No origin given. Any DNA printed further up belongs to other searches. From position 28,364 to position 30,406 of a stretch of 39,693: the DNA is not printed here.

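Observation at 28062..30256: RPH/PEP-synthase-like swivel-His protein without any ATP-grasp domain, coupled to an NTF2-like protein at the end of an oxygenase operon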

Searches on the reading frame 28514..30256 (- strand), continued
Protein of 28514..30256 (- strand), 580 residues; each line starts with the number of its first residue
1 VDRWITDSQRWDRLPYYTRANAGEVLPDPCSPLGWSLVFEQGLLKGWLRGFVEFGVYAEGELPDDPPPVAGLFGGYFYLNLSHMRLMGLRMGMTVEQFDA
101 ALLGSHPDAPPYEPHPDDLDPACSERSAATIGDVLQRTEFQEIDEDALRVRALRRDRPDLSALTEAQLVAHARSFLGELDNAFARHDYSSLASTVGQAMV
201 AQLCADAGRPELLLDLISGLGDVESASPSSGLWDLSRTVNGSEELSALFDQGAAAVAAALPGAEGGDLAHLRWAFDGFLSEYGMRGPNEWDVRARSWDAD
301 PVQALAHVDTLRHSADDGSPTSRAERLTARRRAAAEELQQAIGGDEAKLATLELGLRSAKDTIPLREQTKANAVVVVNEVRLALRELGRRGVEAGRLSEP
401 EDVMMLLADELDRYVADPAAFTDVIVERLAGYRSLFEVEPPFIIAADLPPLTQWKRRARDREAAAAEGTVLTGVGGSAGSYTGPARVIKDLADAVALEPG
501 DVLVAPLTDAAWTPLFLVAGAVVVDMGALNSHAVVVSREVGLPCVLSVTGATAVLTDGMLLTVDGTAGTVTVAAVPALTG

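Call 92: get_annotated_region(hit=H19, flank=6000)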
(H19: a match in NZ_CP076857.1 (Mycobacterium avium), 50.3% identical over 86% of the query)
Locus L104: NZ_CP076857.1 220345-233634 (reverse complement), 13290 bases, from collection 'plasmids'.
description: Mycobacterium avium subsp. hominissuis strain OCU873s_P7_4s plasmid pP7a, complete sequence
organism: Mycobacterium avium (NCBI taxid 439334)
taxonomy: Bacteria; Actinomycetota; Actinomycetes; Mycobacteriales; Mycobacteriaceae; Mycobacterium; Mycobacterium avium
host: -; source: Homo sapiens,sputum; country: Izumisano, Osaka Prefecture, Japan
typing (MOB-suite, as given by PLSDB): mobilizable; relaxase MOBF
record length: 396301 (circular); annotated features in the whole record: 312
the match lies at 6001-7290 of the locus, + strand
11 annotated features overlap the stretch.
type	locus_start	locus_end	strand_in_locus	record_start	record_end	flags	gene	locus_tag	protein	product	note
CDS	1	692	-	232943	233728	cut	-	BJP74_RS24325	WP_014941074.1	enoyl-CoA hydratase/isomerase family protein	-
CDS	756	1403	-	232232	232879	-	-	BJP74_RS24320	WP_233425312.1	NAD(P)H-binding protein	-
CDS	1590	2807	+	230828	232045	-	-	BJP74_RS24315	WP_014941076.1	cytochrome P450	-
CDS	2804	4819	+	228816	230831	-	-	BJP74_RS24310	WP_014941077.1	FAD-dependent oxidoreductase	-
CDS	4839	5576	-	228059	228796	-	-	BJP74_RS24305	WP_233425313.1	TetR/AcrR family transcriptional regulator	GO:0006355 - regulation of DNA-templated transcription [Evidence IEA]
CDS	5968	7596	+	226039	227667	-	-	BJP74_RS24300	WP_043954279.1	pyruvate, phosphate dikinase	-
CDS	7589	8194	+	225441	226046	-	-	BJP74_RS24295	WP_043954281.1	hypothetical protein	-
CDS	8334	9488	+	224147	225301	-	-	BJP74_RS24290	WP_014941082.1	acyl-CoA dehydrogenase family protein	-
CDS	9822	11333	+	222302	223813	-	-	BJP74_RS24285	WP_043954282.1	PEP-utilizing enzyme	GO:0016310 - phosphorylation [Evidence IEA]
CDS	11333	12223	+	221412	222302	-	-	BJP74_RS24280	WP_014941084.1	hypothetical protein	-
CDS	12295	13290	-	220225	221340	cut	-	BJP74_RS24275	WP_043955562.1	phosphotransferase family protein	-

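Call 93: get_annotated_region(hit=H16, flank=8000)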
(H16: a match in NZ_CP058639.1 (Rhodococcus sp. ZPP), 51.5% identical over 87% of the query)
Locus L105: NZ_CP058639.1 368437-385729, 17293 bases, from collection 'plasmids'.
description: Rhodococcus sp. ZPP plasmid pRZP2, complete sequence
organism: Rhodococcus sp. ZPP (NCBI taxid 2749906)
taxonomy: Bacteria; Actinomycetota; Actinomycetes; Mycobacteriales; Nocardiaceae; Rhodococcus; Rhodococcus sp. ZPP
host: -; source: cell culture,soil; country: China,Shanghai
typing (MOB-suite, as given by PLSDB): mobilizable; relaxase MOBP,MOBP
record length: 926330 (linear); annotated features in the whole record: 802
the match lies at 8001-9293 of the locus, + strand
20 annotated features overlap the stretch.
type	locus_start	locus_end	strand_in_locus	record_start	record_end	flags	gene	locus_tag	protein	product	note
CDS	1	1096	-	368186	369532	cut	-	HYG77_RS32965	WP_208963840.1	aromatic ring-hydroxylating dioxygenase subunit alpha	-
CDS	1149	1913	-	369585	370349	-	-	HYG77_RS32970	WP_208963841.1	SDR family oxidoreductase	-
CDS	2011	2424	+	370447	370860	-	-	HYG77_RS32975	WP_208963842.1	VOC family protein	-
CDS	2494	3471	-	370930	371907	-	-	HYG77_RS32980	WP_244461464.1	alpha-ketoacid dehydrogenase subunit beta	-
CDS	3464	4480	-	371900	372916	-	-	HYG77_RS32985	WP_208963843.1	thiamine pyrophosphate-dependent dehydrogenase E1 component subunit alpha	-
CDS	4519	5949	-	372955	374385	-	-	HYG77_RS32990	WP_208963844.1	FAD-dependent oxidoreductase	-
CDS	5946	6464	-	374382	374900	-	-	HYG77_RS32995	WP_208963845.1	hypothetical protein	-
CDS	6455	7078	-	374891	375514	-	-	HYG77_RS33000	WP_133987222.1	histidine phosphatase family protein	-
CDS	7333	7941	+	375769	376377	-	-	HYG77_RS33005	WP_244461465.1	hypothetical protein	-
CDS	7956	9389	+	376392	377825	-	-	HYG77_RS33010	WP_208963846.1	pyruvate, phosphate dikinase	-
CDS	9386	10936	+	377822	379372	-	-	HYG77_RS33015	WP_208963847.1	AMP-binding protein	-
CDS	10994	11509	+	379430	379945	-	-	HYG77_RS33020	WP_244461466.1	MarR family transcriptional regulator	-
CDS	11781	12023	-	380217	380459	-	-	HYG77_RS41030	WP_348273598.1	transposase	-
CDS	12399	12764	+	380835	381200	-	-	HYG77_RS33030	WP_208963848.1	enoyl-CoA hydratase-related protein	-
CDS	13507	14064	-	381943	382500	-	-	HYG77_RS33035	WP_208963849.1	RES family NAD+ phosphorylase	-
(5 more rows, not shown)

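Call 95: search_protein_families(library=ncbifam, proteins=[L101:7584-8186:+, L104:7589-8194:+, L103:5339-5959:+, L105:7333-7941:+, L105:7956-9389:+, L101:6001-7569:+], max_evalue=0.01)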
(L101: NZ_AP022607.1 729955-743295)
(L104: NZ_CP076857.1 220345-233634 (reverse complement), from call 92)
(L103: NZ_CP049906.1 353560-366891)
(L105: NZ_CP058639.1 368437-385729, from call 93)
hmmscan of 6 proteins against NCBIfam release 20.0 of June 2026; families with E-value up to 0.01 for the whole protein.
L101:7584-8186:+ (200 aa): 0 families

L104:7589-8194:+ (201 aa): 0 families

L103:5339-5959:+ (206 aa): 0 families

L105:7333-7941:+ (202 aa): 0 families

L105:7956-9389:+ (477 aa): 26 families (the best 25 are shown)
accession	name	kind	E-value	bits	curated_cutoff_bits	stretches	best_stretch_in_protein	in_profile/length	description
NF004531.0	PRK05878.1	equivalog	1.9e-199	663.7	456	1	11-471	20-482/534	pyruvate, phosphate dikinase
TIGR01828.1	pyru_phos_dikin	equivalog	3.9e-133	445.3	843.45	2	149-469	197-524/865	pyruvate, phosphate dikinase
NF005057.0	PRK06464.1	equivalog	4.4e-39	134.2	598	2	253-452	297-469/798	phosphoenolpyruvate synthase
TIGR01418.1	PEP_synth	equivalog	1e-31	110.1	739.75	2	254-447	292-460/784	pyruvate, water dikinase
NF004881.0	PRK06241.2-2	equivalog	6e-25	87.7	883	3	338-443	784-887/898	phosphoenolpyruvate synthase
NF052631.1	prodigiosin_PigC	equivalog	1.6e-23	82.6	1300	2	336-443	771-879/883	prodigiosin ligase PigC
NF052632.1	undecylprod_RedH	equivalog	4e-23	81.3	1350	2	4-237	4-203/880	undecylprodigiosin ligase RedH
NF004878.0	PRK06241.1-3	subfamily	4.5e-21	74.7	945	2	344-442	789-885/891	phosphoenolpyruvate synthase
NF041857.1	RIF_Ptrans_rph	equivalog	7e-17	61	999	2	344-442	764-860/864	rifamycin-inactivating phosphotransferase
NF004883.0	PRK06241.2-4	equivalog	1.8e-16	59.5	1063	2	328-443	798-910/928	phosphoenolpyruvate synthase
NF004880.0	PRK06241.2-1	equivalog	9.7e-16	56.9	972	2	344-441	737-832/837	phosphoenolpyruvate synthase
NF004877.0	PRK06241.1-2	subfamily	3.1e-15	55.6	866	2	344-443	768-865/869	phosphoenolpyruvate synthase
NF004882.0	PRK06241.2-3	equivalog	8.4e-14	50.6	850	1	337-443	712-816/827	phosphoenolpyruvate synthase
NF006152.0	PRK08296.1-4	equivalog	3.6e-12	45.5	723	1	293-443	461-605/609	hypothetical protein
NF004879.0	PRK06241.1-4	equivalog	3.6e-12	45.2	976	1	344-443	768-865/868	phosphoenolpyruvate synthase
NF004520.0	PRK05865.1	equivalog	1.1e-10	40.1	1509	1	334-444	723-835/854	sugar epimerase family protein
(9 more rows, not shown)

L101:6001-7569:+ (522 aa): 26 families (the best 25 are shown)
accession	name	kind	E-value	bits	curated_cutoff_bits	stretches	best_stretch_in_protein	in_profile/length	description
NF004531.0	PRK05878.1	equivalog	2e-252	838.5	456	1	1-520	12-530/534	pyruvate, phosphate dikinase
TIGR01828.1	pyru_phos_dikin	equivalog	3.2e-139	465.4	843.45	2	145-482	192-536/865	pyruvate, phosphate dikinase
NF005057.0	PRK06464.1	equivalog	4.5e-37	127.5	598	2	255-454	298-470/798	phosphoenolpyruvate synthase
TIGR01418.1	PEP_synth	equivalog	1.2e-31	109.9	739.75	2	339-451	349-463/784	pyruvate, water dikinase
NF004881.0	PRK06241.2-2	equivalog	6.6e-28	97.5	883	3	345-444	790-887/898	phosphoenolpyruvate synthase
NF052631.1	prodigiosin_PigC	equivalog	1.2e-27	96.2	1300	3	341-445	776-880/883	prodigiosin ligase PigC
NF052632.1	undecylprod_RedH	equivalog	1.9e-27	95.6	1350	4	345-444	776-875/880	undecylprodigiosin ligase RedH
NF004878.0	PRK06241.1-3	subfamily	3.5e-22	78.3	945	2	15-239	19-224/891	phosphoenolpyruvate synthase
NF004877.0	PRK06241.1-2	subfamily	2.6e-21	75.6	866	2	345-444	768-865/869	phosphoenolpyruvate synthase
NF041857.1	RIF_Ptrans_rph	equivalog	2e-20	72.8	999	2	345-444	764-861/864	rifamycin-inactivating phosphotransferase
NF004879.0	PRK06241.1-4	equivalog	2.9e-17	62.1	976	2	345-444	768-865/868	phosphoenolpyruvate synthase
NF004880.0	PRK06241.2-1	equivalog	1.2e-16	59.9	972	2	345-444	737-834/837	phosphoenolpyruvate synthase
NF004883.0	PRK06241.2-4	equivalog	1e-14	53.7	1063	2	11-242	28-240/928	phosphoenolpyruvate synthase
NF006150.0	PRK08296.1-2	subfamily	4.4e-14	51.6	650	1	345-445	504-603/633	hypothetical protein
NF004882.0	PRK06241.2-3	equivalog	2e-13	49.4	850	1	346-445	720-817/827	phosphoenolpyruvate synthase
NF004520.0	PRK05865.1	equivalog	4.1e-11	41.5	1509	1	336-456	728-844/854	sugar epimerase family protein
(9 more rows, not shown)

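Call 99: get_annotated_region(hit=H12, flank=12000)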
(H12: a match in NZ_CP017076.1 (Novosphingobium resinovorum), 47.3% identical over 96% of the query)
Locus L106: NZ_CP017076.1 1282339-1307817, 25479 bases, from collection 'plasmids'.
description: Novosphingobium resinovorum strain SA1 plasmid pSA1
organism: Novosphingobium resinovorum (NCBI taxid 158500)
taxonomy: Bacteria; Pseudomonadota; Alphaproteobacteria; Sphingomonadales; Sphingomonadaceae; Novosphingobium; Novosphingobium resinovorum
host: -; source: single cell,soil; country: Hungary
typing (MOB-suite, as given by PLSDB): conjugative; relaxase MOBP; mating-pair formation MPF_T
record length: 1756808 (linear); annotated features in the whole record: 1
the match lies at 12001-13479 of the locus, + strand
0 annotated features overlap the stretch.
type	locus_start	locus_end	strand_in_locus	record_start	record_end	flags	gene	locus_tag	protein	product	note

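Call 100: get_annotated_region(hit=H18, flank=12000)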
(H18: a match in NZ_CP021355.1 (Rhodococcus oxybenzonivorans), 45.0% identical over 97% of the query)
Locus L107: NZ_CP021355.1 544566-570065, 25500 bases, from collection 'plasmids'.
description: Rhodococcus oxybenzonivorans strain S2-17 plasmid pRB98, complete sequence
organism: Rhodococcus oxybenzonivorans (NCBI taxid 1990687)
taxonomy: Bacteria; Actinomycetota; Actinomycetes; Mycobacteriales; Nocardiaceae; Rhodococcus; Rhodococcus oxybenzonivorans
host: -; source: river sediment; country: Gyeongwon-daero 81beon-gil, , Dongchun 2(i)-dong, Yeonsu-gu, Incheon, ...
typing (MOB-suite, as given by PLSDB): mobilizable; relaxase MOBP
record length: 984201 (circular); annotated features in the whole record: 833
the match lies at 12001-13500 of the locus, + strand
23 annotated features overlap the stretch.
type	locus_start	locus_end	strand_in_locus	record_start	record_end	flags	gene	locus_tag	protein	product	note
CDS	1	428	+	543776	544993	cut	ribB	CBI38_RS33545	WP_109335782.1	3,4-dihydroxy-2-butanone-4-phosphate synthase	-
CDS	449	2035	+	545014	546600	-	-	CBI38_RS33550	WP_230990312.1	acyl-CoA synthetase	-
CDS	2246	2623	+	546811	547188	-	-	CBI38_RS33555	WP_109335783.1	PEP-utilizing enzyme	GO:0016310 - phosphorylation [Evidence IEA]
CDS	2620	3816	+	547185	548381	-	-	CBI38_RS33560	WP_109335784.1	hypothetical protein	-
CDS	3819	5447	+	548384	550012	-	-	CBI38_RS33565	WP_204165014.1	PEP-utilizing enzyme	GO:0016310 - phosphorylation [Evidence IEA]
CDS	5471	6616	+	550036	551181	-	-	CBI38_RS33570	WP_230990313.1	hypothetical protein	-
CDS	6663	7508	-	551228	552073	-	-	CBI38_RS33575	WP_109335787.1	helix-turn-helix transcriptional regulator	GO:0006355 - regulation of DNA-templated transcription [Evidence IEA]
CDS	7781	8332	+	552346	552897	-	-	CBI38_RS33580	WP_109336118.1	PEP-utilizing enzyme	GO:0016310 - phosphorylation [Evidence IEA]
CDS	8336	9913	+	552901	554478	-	-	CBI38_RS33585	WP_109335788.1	hypothetical protein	-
CDS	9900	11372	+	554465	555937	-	-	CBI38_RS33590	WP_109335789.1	AMP-binding protein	-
CDS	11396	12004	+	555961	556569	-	-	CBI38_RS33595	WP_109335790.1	hypothetical protein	-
CDS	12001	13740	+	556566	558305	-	-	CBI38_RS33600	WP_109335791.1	pyruvate, phosphate dikinase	-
CDS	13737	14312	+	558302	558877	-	-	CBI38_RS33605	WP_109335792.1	biotin/lipoyl-containing protein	-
CDS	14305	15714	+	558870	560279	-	-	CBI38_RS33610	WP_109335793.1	acetyl-CoA carboxylase biotin carboxylase subunit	-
CDS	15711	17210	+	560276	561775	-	-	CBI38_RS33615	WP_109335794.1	carboxyltransferase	-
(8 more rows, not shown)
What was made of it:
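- L107 combines PEP-utilizing genes, a PPDK and a biotin carboxylase (call 100).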

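Call 101: get_annotated_region(hit=H17, flank=20000)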
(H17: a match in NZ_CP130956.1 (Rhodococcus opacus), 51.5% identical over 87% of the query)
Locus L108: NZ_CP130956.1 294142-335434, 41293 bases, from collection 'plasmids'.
description: Rhodococcus opacus strain VOC-14 plasmid pRho-VOC14-L, complete sequence
organism: Rhodococcus opacus (NCBI taxid 37919)
taxonomy: Bacteria; Actinomycetota; Actinomycetes; Mycobacteriales; Nocardiaceae; Rhodococcus; Rhodococcus opacus
host: -; source: cell culture,Sod-podzolic soil contaminated with solvents; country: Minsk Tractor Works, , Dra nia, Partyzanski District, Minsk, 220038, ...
typing (MOB-suite, as given by PLSDB): mobilizable; relaxase MOBP,MOBP
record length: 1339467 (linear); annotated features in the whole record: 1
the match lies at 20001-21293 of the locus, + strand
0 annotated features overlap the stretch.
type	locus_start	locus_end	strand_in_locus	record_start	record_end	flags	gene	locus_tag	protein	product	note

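Call 103: search_protein_families(library=pfam, proteins=[L101:7584-8186:+, L104:7589-8194:+, L103:5339-5959:+, L105:7333-7941:+, L098:18058-18690:+], max_evalue=1)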
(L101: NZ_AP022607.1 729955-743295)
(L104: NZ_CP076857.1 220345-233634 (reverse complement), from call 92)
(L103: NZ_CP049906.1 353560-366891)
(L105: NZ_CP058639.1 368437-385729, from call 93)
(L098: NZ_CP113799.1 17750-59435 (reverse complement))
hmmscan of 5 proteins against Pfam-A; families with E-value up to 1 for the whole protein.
L101:7584-8186:+ (200 aa): 2 families
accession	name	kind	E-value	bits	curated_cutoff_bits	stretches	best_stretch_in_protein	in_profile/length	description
PF24409.1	wHTH-PRTase_assc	-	0.0025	18.3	27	1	5-71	2-65/83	wHTH-PRTase associated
PF13412.12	HTH_24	-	0.056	13.5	21.9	1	3-45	5-47/48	Winged helix-turn-helix DNA-binding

L104:7589-8194:+ (201 aa): 1 family
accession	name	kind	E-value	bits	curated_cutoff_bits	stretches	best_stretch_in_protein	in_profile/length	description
PF06090.18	Ins_P5_2-kin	-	0.12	12.2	22.7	1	32-98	55-115/375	Inositol-pentakisphosphate 2-kinase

L103:5339-5959:+ (206 aa): 4 families
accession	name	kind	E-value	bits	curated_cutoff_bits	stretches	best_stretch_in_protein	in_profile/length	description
PF14394.12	DUF4423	-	0.0063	16.8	30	1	6-62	22-80/165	Domain of unknown function (DUF4423)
PF25213.1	HVO_A0261_N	-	0.0071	16.6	35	1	10-64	16-69/86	HVO_A0261 N-terminal domain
PF06969.22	HemN_C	-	0.054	14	24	1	15-63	16-65/67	HemN C-terminal domain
PF24409.1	wHTH-PRTase_assc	-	0.12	12.9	27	1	10-75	3-65/83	wHTH-PRTase associated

L105:7333-7941:+ (202 aa): 2 families
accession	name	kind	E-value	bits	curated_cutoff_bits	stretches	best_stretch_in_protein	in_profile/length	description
PF24409.1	wHTH-PRTase_assc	-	0.00097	19.6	27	1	6-66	2-59/83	wHTH-PRTase associated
PF12802.13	MarR_2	-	0.0075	16.8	27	1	11-51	15-55/61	MarR family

L098:18058-18690:+ (210 aa): 1 family
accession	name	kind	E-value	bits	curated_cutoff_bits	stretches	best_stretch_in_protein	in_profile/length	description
PF01978.25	TrmB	-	0.21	11.9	25.6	1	28-58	28-58/68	Sugar-specific transcriptional regulator TrmB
